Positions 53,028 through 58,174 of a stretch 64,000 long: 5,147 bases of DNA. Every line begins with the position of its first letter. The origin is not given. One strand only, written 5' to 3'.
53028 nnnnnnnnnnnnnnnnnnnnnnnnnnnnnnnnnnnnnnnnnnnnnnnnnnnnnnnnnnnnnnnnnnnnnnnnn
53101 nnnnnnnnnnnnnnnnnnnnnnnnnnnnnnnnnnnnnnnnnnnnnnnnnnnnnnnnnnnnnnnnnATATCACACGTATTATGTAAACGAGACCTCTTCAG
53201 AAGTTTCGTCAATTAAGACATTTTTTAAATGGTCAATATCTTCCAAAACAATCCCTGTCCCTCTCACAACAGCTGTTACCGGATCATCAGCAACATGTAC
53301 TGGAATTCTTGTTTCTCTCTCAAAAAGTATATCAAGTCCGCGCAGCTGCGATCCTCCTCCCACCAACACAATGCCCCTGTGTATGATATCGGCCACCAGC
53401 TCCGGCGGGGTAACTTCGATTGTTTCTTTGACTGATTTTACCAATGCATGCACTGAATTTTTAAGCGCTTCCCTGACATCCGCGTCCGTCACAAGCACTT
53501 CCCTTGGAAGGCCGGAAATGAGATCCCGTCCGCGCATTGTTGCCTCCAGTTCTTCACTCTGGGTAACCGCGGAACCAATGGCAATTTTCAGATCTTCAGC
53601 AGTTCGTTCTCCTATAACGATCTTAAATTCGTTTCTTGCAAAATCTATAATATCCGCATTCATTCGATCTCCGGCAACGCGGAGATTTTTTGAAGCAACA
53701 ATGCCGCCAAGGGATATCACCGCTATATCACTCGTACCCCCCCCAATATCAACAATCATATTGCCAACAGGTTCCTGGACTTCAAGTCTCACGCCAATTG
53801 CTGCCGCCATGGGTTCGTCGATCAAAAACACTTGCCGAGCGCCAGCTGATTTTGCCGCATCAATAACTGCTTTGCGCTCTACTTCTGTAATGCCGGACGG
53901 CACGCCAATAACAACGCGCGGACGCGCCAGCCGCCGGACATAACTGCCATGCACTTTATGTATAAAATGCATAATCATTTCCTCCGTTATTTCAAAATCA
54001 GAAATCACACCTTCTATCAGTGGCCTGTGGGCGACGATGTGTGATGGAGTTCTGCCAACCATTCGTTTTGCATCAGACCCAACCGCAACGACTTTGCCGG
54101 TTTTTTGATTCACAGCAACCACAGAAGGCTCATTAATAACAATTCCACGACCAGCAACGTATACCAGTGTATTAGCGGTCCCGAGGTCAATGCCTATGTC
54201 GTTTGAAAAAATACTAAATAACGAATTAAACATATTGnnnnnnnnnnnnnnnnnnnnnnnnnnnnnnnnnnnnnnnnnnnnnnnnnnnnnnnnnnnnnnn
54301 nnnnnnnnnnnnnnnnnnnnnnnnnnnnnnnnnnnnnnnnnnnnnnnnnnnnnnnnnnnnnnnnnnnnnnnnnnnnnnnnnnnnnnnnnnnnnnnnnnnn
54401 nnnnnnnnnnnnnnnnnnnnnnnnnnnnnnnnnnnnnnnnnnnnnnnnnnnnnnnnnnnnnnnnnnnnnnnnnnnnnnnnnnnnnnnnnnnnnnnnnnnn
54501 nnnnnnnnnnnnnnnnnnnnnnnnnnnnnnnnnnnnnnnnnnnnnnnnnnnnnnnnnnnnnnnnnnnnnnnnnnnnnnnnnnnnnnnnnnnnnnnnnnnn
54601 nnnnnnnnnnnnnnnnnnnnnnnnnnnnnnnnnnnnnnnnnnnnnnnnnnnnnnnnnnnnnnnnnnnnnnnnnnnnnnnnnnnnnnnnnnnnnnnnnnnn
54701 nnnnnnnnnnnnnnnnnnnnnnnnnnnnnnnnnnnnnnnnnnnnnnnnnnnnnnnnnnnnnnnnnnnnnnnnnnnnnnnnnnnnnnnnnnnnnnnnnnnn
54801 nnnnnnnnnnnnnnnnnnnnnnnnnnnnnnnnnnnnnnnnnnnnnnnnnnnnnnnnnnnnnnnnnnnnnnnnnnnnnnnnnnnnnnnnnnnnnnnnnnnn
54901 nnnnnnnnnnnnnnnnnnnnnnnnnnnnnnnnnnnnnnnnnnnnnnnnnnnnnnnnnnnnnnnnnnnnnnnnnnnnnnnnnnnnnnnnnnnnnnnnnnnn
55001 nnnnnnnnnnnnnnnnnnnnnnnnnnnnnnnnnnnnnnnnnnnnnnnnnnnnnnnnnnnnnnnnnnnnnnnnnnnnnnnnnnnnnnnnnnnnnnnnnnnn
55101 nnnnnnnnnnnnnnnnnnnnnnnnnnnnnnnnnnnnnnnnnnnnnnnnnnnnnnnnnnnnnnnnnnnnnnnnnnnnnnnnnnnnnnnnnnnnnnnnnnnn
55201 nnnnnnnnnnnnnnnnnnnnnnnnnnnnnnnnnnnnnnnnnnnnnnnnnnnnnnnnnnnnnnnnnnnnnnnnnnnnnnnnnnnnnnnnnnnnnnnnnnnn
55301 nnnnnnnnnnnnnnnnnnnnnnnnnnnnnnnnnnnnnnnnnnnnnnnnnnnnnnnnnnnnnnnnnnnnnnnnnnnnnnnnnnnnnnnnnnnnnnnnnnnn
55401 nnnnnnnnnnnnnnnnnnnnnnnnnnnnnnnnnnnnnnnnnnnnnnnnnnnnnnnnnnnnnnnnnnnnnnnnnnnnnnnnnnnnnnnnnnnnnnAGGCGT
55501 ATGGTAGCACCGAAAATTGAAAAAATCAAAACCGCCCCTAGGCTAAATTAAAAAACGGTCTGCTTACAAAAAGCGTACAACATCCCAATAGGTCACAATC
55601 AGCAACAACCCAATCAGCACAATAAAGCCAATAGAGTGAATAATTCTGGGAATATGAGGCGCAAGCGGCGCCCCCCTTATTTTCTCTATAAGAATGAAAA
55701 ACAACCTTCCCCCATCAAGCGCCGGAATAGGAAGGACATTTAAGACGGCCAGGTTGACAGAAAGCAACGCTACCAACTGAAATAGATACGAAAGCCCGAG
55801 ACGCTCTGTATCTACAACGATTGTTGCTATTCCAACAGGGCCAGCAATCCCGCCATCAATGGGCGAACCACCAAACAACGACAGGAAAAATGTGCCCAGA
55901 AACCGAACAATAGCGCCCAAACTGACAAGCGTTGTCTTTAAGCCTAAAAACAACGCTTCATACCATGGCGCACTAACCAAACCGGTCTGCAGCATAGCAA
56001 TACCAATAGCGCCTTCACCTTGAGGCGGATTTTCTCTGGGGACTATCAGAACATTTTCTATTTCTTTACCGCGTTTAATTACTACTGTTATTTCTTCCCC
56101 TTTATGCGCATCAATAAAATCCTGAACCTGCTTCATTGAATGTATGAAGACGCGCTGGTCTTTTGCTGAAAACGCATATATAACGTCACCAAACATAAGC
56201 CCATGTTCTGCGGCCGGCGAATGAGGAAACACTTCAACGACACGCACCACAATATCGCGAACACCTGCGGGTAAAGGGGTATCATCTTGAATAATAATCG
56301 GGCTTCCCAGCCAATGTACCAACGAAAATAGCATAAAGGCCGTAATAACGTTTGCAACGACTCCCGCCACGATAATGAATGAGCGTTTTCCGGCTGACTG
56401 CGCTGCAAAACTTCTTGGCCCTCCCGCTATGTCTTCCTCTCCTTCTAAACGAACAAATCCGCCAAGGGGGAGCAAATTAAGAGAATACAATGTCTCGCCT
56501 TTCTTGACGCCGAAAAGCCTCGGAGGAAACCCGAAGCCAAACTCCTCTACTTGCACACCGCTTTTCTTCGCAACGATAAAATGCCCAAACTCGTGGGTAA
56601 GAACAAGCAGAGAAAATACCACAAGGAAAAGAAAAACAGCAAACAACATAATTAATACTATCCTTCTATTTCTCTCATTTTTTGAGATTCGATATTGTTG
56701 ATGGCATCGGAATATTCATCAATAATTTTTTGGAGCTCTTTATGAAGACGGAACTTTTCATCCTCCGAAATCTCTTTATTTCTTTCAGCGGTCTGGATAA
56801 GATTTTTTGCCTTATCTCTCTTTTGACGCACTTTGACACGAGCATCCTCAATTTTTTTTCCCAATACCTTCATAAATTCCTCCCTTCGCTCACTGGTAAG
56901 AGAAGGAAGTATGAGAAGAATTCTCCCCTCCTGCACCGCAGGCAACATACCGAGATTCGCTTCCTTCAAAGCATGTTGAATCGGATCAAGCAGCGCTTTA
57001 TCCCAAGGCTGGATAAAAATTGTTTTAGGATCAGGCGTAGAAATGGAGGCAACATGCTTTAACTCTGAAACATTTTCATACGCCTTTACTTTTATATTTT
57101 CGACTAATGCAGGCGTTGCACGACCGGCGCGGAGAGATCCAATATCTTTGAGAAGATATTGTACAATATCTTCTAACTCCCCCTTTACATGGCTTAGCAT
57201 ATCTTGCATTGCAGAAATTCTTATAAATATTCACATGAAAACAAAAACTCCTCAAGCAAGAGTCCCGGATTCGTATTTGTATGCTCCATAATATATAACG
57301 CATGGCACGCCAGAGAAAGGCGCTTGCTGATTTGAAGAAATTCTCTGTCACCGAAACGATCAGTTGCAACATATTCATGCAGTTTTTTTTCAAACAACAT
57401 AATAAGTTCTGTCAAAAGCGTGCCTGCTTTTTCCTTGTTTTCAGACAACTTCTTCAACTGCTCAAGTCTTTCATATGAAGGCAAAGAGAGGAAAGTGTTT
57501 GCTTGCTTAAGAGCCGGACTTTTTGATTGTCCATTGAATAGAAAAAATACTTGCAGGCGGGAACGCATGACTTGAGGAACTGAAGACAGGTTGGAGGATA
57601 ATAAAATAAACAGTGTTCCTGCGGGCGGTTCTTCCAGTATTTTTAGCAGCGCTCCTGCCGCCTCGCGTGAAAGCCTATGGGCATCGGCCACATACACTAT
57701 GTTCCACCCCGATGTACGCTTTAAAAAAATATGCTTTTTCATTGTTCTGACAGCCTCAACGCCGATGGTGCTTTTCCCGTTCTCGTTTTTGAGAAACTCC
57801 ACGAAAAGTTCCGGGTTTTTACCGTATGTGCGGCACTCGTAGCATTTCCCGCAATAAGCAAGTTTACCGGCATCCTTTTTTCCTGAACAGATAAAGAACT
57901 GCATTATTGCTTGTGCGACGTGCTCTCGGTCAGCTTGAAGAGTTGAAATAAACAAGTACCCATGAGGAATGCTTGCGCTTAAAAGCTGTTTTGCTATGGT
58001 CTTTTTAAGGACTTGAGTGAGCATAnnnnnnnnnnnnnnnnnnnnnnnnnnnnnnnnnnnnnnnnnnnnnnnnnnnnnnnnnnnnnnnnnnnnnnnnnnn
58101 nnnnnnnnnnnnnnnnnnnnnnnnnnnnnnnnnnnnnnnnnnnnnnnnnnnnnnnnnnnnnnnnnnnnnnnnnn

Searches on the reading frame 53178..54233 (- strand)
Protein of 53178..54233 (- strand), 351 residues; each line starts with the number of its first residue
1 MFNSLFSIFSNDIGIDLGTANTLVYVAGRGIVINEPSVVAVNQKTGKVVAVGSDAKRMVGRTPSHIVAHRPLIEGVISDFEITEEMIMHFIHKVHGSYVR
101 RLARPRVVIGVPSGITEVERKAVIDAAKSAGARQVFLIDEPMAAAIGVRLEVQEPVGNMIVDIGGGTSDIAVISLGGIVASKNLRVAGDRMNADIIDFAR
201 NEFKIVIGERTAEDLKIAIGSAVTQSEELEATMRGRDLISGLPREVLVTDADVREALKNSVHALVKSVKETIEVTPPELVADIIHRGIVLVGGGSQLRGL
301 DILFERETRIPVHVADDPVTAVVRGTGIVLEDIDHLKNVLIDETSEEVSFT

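Call 9: search_protein_families(library=pfam, proteins=[window:53178-54233:-], max_evalue=0.001)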
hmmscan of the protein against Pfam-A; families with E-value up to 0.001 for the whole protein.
window:53178-54233:- (351 aa): 5 families
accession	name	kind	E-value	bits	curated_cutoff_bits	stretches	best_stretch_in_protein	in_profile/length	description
PF06723.19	MreB_Mbl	-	2.1e-137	457.8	27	1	10-337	1-326/327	MreB/Mbl protein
PF00012.26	HSP70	-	2.3e-13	49.7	20.6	1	106-214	135-249/599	Hsp70 protein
PF14450.12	FtsA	-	1.2e-11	45.5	31.8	1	160-317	2-112/127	Cell division protein FtsA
PF00022.25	Actin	-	9.9e-05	21.5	27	0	36-201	31-189/410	Actin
PF06277.17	EutA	-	0.00042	19.8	27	0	160-224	147-212/475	Ethanolamine utilisation protein EutA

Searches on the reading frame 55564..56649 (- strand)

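Call 9: search_protein_families(library=pfam, proteins=[window:55564-56649:-], max_evalue=0.001)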
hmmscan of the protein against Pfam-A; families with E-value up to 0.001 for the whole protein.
window:55564-56649:- (361 aa): 4 families
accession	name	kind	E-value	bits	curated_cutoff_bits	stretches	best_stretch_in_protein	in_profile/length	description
PF02163.28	Peptidase_M50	-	2e-50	171.6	27.2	1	8-347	2-220/221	Peptidase family M50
PF17820.7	PDZ_6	-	4.1e-06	26.9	27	1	137-193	2-54/54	PDZ domain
PF04495.20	GRASP55_65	-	7.4e-05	23.5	27.7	1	131-219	41-127/138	GRASP55/65 PDZ-like domain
PF13180.12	PDZ_2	-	9.9e-05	23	27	1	134-200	13-76/80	PDZ domain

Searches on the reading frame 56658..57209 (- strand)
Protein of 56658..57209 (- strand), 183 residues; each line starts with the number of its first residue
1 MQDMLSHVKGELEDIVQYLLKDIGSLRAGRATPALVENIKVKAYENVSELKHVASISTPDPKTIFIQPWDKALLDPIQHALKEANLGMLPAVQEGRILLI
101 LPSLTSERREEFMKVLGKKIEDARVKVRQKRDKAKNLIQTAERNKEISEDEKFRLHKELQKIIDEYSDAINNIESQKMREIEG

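Call 10: search_protein_families(library=pfam, proteins=[window:56658-57209:-], max_evalue=0.001)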
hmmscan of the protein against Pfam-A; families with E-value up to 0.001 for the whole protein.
window:56658-57209:- (183 aa): 1 family
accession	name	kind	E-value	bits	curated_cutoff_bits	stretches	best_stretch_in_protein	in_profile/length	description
PF01765.24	RRF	-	4.6e-46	157.1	29.7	1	21-181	3-163/164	Ribosome recycling factor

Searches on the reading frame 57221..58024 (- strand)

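Call 10: search_protein_families(library=pfam, proteins=[window:57221-58024:-], max_evalue=0.001)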
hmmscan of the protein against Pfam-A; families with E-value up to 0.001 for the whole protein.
window:57221-58024:- (267 aa): 1 family
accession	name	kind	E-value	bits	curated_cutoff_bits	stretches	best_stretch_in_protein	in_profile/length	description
PF13177.12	DNA_pol3_delta2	-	1e-25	91.1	27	1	7-161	6-156/161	DNA polymerase III, delta subunit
